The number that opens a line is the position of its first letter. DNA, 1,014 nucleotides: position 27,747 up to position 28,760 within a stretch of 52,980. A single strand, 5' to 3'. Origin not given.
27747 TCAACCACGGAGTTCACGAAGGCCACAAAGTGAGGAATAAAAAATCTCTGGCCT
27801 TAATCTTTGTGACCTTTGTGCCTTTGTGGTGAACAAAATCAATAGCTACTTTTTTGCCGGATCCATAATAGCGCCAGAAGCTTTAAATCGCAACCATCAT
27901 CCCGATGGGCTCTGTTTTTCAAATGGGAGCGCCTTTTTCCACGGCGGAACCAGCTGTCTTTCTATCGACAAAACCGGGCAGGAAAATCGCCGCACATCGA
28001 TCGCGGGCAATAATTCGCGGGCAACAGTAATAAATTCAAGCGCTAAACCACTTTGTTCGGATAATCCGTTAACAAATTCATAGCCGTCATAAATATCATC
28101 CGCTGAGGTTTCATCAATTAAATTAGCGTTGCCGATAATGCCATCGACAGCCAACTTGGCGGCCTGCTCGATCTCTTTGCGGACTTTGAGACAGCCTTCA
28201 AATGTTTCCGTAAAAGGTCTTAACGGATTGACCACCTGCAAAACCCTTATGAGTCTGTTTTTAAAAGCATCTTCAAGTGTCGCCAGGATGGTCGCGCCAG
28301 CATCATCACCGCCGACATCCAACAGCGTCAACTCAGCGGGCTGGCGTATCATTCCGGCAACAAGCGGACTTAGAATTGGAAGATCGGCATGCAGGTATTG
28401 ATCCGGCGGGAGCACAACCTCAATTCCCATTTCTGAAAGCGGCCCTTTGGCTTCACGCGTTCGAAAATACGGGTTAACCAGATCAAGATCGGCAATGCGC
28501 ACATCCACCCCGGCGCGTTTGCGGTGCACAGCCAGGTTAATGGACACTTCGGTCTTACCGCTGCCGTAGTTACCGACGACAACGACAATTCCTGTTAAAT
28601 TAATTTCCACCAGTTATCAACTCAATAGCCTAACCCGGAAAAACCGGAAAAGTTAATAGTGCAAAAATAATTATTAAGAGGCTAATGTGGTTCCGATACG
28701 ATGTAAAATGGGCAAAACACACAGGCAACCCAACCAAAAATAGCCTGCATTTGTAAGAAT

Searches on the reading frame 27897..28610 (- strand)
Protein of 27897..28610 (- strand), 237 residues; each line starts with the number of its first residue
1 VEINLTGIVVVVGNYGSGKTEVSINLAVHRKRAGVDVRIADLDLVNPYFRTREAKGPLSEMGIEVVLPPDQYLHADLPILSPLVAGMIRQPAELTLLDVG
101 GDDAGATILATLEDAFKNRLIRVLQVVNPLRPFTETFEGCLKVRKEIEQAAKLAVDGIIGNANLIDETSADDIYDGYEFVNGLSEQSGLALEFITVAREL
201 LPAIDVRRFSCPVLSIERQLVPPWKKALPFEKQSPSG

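Call 16: search_protein_families(library=pfam, proteins=[window:27897-28610:-])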
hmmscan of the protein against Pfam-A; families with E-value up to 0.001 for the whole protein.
window:27897-28610:- (237 aa): 0 families

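Call 60: find_encoding_contigs(protein=window:27897-28610:-, flank=3000, max_places=10)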
Protein window:27897-28610:- (237 aa): 23 contigs read that carry it; 10 places shown.
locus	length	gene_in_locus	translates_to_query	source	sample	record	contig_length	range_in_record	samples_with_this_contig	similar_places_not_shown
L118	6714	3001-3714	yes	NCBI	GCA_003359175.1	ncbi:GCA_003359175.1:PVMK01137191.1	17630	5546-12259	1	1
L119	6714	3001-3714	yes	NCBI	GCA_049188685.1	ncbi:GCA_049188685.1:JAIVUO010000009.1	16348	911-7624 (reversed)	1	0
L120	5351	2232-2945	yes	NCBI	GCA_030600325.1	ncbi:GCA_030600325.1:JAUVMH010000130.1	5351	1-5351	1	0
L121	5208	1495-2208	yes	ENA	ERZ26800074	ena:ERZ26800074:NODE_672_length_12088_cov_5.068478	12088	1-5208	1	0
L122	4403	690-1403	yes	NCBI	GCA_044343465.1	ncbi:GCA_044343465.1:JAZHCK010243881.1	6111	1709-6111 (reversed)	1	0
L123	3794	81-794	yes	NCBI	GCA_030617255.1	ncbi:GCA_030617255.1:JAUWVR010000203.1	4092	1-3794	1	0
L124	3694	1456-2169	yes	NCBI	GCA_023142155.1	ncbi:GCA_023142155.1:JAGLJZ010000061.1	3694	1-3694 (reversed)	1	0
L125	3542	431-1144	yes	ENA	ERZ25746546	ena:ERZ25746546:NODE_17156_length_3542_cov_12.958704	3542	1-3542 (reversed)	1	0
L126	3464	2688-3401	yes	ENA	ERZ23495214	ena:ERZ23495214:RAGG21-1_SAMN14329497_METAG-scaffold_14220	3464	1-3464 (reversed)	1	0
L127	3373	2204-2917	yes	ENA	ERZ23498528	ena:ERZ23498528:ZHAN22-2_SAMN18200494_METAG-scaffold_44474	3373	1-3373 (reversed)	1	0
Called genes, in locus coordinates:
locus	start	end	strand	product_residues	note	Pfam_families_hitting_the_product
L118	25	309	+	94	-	PF26391:MamI (weak)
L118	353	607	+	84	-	-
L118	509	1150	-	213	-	PF00075:RNase_H, PF13456:RVT_3 (weak)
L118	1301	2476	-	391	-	PF07075:NamZ_N, PF20732:NamZ_C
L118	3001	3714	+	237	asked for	-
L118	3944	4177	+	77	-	PF12797:Fer4_2 (weak), PF14697:Fer4_21 (weak), PF25160:LdpA_Fe-S-bd (weak), PF00037:Fer4, PF13237:Fer4_10 (weak), PF12837:Fer4_6 (weak), PF12838:Fer4_7, PF13187:Fer4_9 (weak), +2 more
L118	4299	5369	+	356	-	PF01855:POR_N, PF02780:Transketolase_C (weak), PF17147:PFOR_II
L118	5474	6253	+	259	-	PF02775:TPP_enzyme_C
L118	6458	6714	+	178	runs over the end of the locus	PF01558:POR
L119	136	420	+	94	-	PF26391:MamI (weak)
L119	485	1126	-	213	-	PF00075:RNase_H, PF13456:RVT_3 (weak)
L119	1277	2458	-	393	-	-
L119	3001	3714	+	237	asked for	-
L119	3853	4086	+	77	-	PF12797:Fer4_2 (weak), PF14697:Fer4_21 (weak), PF25160:LdpA_Fe-S-bd (weak), PF00037:Fer4, PF13237:Fer4_10 (weak), PF12837:Fer4_6 (weak), PF12838:Fer4_7, PF13187:Fer4_9 (weak), +1 more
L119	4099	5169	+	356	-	PF01855:POR_N, PF02780:Transketolase_C (weak), PF17147:PFOR_II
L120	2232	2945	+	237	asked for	-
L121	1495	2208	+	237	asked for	-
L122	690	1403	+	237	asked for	-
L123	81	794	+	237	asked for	-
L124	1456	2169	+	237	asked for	-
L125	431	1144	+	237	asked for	-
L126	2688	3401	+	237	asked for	-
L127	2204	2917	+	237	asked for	-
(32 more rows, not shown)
